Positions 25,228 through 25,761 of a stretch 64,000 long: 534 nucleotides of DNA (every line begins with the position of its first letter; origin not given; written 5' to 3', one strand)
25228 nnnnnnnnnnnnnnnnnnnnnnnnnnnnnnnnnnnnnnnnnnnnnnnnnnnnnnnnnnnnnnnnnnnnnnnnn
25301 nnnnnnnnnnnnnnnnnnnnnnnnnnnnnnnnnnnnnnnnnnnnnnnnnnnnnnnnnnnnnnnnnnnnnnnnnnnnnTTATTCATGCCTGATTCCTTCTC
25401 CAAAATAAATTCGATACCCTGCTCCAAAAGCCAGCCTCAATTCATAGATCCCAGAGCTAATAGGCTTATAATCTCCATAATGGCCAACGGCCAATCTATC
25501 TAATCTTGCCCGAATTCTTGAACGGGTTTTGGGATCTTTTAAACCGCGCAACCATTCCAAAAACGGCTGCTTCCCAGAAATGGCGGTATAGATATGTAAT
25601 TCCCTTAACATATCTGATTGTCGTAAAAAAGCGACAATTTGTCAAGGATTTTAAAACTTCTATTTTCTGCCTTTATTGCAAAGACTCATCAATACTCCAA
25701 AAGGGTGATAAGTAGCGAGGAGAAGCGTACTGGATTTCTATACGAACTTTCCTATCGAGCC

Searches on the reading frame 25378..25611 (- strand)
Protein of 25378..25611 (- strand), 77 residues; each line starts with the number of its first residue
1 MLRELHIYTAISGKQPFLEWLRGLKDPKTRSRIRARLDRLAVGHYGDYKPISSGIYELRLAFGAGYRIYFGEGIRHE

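Call 4: search_protein_families(library=pfam, proteins=[window:25378-25611:-], max_evalue=0.01)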
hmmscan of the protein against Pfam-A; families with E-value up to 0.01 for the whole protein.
window:25378-25611:- (77 aa): 0 families

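Call 5: search_protein_families(library=ncbifam, proteins=[window:25378-25611:-], max_evalue=0.01)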
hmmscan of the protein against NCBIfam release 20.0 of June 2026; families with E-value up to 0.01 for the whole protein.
window:25378-25611:- (77 aa): 1 family
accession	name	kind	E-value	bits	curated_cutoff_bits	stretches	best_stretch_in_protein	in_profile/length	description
TIGR02683.1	upstrm_HI1419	hypoth_equivalog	2.3e-20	72.8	62.85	1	11-72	3-64/95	type II toxin-antitoxin system RelE/ParE family toxin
